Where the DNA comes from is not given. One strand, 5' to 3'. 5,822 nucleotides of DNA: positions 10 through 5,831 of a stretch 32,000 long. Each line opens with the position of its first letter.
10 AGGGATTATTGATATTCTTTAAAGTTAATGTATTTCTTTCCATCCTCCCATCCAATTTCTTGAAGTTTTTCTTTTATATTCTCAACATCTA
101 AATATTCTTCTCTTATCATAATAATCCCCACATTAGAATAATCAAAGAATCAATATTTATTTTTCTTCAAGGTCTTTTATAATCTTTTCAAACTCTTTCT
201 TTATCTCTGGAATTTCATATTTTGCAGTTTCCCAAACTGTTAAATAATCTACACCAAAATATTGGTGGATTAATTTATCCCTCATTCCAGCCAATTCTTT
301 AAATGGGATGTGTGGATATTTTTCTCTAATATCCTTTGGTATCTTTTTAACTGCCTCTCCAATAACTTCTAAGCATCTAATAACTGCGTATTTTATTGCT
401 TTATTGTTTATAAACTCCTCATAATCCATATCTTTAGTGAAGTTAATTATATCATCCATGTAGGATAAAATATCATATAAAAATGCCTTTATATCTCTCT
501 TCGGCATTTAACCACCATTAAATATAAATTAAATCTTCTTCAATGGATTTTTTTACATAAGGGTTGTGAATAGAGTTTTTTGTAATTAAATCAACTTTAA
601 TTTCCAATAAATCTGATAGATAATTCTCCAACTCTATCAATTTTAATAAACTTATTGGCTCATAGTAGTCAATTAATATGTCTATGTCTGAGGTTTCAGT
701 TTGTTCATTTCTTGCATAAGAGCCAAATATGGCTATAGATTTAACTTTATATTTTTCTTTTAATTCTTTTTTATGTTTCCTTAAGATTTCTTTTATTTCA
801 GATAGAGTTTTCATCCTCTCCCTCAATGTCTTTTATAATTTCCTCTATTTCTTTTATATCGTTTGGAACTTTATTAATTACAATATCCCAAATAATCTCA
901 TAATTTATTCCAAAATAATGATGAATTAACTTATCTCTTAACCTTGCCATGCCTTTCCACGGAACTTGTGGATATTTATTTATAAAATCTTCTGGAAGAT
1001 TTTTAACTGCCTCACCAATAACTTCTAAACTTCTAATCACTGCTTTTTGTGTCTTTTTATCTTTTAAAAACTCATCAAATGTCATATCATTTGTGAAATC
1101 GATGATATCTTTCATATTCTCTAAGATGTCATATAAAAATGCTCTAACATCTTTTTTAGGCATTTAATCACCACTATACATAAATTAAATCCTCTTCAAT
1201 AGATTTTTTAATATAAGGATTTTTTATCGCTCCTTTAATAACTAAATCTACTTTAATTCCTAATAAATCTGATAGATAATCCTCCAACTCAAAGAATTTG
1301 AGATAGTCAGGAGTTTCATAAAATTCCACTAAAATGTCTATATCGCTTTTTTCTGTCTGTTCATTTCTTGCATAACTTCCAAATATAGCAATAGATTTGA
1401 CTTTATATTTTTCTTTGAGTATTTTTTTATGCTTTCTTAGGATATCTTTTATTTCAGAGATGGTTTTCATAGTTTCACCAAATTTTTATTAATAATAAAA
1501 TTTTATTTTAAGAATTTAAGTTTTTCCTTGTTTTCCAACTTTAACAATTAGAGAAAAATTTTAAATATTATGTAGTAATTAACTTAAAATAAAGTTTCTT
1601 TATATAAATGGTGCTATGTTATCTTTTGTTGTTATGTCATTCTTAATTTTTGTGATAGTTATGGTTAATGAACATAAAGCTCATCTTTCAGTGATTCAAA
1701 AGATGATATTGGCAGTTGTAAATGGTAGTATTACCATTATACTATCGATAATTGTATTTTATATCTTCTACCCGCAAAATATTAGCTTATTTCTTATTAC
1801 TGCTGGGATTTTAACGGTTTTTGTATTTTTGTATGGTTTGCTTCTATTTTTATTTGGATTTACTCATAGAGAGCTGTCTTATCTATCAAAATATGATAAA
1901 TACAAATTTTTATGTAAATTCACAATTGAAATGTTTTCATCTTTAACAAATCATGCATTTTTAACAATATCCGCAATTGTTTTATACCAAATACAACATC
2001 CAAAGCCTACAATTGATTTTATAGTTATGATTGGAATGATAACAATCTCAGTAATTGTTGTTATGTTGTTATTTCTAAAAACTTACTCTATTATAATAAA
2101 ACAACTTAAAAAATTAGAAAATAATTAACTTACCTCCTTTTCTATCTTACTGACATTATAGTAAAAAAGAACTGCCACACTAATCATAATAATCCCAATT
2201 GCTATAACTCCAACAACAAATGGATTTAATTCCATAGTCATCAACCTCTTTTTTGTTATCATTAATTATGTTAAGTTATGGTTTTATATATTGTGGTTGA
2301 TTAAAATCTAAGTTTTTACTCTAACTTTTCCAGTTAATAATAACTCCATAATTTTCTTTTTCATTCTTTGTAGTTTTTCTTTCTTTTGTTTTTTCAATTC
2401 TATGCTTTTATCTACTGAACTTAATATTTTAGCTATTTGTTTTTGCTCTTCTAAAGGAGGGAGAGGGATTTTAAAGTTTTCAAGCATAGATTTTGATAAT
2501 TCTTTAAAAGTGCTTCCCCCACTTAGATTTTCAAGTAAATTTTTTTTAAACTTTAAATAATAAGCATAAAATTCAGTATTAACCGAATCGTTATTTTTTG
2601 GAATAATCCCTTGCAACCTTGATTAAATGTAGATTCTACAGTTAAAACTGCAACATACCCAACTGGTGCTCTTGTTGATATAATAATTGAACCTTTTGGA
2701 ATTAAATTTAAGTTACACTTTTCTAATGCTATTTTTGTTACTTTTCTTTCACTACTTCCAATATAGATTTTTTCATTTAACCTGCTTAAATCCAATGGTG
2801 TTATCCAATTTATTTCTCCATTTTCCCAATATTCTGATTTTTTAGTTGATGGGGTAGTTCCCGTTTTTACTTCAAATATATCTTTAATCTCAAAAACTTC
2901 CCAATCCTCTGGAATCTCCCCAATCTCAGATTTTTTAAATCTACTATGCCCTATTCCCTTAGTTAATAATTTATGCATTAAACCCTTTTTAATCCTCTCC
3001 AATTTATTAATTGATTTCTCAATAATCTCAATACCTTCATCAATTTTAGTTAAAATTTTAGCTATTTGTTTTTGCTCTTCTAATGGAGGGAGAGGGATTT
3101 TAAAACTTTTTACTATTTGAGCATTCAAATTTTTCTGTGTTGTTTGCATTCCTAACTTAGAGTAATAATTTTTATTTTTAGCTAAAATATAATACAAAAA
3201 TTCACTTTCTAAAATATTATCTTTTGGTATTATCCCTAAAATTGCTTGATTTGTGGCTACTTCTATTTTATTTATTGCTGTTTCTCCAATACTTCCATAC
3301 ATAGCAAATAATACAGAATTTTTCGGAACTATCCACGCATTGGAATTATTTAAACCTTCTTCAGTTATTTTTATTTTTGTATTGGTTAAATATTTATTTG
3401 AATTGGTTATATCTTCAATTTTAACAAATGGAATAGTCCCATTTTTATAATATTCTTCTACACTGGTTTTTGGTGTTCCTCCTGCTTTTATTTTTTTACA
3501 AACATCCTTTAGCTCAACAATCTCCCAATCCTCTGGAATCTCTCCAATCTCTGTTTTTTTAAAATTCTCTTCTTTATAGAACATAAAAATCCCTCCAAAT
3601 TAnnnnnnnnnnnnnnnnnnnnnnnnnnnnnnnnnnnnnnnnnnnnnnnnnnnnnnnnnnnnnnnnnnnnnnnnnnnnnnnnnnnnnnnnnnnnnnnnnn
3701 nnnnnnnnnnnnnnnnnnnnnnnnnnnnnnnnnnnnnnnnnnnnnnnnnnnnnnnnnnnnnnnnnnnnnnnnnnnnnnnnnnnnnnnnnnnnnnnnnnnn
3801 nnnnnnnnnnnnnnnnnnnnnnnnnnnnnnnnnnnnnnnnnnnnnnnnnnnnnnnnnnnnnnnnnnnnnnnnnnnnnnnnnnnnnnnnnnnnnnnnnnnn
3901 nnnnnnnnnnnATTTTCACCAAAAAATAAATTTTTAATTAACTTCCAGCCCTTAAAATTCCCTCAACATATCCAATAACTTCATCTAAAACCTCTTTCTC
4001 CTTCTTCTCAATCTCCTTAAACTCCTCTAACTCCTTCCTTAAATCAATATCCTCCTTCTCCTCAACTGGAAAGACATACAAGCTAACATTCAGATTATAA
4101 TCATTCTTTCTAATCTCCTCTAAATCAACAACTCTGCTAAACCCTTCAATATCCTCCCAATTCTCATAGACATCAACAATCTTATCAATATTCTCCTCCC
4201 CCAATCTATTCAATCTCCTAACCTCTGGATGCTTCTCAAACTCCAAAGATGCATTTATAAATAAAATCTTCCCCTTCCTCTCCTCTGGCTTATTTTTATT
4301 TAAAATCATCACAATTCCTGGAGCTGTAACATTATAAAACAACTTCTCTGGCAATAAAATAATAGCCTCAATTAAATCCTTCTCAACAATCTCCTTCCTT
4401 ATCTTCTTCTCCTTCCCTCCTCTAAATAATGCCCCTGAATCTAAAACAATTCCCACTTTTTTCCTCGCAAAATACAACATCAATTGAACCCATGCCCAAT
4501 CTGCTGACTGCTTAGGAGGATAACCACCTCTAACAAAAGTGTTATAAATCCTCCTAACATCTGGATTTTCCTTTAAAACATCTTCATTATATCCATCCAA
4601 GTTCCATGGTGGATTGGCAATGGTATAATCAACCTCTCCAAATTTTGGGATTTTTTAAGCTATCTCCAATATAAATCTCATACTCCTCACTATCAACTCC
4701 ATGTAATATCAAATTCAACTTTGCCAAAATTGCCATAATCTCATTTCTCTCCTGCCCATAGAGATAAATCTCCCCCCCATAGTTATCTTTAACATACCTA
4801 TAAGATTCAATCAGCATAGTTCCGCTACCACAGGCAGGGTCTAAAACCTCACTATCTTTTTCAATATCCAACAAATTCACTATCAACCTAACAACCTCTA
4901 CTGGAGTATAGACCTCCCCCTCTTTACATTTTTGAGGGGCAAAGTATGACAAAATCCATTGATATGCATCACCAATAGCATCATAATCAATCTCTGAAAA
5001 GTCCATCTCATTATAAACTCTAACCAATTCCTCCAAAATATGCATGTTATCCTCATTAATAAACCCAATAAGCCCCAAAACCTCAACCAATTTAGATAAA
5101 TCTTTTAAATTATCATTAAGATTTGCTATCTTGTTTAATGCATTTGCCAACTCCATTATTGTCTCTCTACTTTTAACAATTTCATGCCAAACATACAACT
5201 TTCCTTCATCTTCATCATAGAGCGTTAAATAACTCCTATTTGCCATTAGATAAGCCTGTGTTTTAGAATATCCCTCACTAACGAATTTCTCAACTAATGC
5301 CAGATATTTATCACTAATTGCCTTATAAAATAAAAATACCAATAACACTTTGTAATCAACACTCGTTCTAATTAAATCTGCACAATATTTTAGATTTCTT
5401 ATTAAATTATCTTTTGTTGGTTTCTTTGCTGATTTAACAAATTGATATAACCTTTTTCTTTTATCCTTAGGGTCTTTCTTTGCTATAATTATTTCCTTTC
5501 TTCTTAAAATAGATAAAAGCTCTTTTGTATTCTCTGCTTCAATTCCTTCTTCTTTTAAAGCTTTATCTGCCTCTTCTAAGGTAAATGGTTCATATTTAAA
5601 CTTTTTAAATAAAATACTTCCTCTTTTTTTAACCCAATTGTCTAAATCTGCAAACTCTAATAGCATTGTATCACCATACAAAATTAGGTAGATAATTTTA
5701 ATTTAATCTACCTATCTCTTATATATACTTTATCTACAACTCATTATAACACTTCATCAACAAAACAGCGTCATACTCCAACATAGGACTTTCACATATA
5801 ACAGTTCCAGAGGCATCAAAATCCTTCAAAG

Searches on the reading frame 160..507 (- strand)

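Call 78: search_protein_families(library=pfam, proteins=[window:160-507:-], max_evalue=0.00001)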
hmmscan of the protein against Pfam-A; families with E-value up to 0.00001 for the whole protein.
window:160-507:- (116 aa): 1 family
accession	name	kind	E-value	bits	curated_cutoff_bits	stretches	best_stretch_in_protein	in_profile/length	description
PF01934.22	HepT-like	-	2.7e-29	101.8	23.5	1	13-109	1-120/120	Ribonuclease HepT-like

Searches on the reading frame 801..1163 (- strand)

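Call 78: search_protein_families(library=pfam, proteins=[window:801-1163:-], max_evalue=0.00001)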
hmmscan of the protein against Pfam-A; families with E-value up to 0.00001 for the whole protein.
window:801-1163:- (121 aa): 1 family
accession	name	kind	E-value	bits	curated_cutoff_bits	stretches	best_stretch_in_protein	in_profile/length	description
PF01934.22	HepT-like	-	3.5e-31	107.9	23.5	1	13-109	1-120/120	Ribonuclease HepT-like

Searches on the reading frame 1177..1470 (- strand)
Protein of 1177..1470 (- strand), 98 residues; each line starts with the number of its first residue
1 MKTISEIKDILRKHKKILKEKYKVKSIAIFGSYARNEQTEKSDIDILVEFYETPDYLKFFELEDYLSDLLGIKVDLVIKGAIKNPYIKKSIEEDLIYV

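Call 78: search_protein_families(library=pfam, proteins=[window:1177-1470:-], max_evalue=0.00001)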
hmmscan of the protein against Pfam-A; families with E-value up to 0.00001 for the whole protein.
window:1177-1470:- (98 aa): 2 families
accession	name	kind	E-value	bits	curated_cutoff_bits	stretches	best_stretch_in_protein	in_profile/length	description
PF01909.29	NTP_transf_2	-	1.7e-23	83.3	21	1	11-98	1-93/93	Nucleotidyltransferase domain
PF18765.7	Polbeta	-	9.7e-16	58.2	26.9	1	13-93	2-82/93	Polymerase beta, Nucleotidyltransferase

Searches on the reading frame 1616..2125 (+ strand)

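Call 78: search_protein_families(library=pfam, proteins=[window:1616-2125:+], max_evalue=0.00001)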
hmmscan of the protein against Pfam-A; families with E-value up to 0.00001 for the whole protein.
window:1616-2125:+ (170 aa): 1 family
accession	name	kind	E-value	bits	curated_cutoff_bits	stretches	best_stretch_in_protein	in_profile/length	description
PF17439.7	DUF5418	-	3.3e-68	229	25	1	16-168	1-151/151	Family of unknown function (DUF5418)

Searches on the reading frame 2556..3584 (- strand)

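Call 78: search_protein_families(library=pfam, proteins=[window:2556-3584:-], max_evalue=0.00001)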
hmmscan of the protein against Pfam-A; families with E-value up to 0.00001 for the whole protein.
window:2556-3584:- (343 aa): 1 family
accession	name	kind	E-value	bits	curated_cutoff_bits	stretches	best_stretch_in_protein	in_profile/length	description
PF01420.25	Methylase_S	-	1.2e-69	234.3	22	2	17-197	1-168/168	Type I restriction modification DNA specificity domain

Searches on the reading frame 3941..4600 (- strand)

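Call 78: search_protein_families(library=pfam, proteins=[window:3941-4600:-], max_evalue=0.00001)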
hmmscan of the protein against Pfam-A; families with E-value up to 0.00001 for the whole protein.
window:3941-4600:- (220 aa): 1 family
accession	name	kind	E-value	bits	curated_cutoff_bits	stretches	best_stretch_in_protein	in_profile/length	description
PF02384.22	N6_Mtase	-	4.9e-56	190.8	20.4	1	21-184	149-311/311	N-6 DNA Methylase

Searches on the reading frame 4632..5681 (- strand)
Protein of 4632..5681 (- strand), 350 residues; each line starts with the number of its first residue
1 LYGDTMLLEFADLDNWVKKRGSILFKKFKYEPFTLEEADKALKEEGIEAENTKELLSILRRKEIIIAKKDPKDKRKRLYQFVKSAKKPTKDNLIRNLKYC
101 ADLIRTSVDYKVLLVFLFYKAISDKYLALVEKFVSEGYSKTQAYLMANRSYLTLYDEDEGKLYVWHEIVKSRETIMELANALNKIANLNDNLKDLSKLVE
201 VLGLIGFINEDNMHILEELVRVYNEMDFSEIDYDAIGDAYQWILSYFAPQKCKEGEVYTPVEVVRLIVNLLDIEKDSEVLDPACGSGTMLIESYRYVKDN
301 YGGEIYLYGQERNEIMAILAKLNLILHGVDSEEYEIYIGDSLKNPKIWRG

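Call 78: search_protein_families(library=pfam, proteins=[window:4632-5681:-], max_evalue=0.00001)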
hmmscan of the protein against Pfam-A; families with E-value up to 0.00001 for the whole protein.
window:4632-5681:- (350 aa): 1 family
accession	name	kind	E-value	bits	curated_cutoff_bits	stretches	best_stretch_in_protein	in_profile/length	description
PF02384.22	N6_Mtase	-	8.3e-36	124.3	20.4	1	233-346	3-119/311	N-6 DNA Methylase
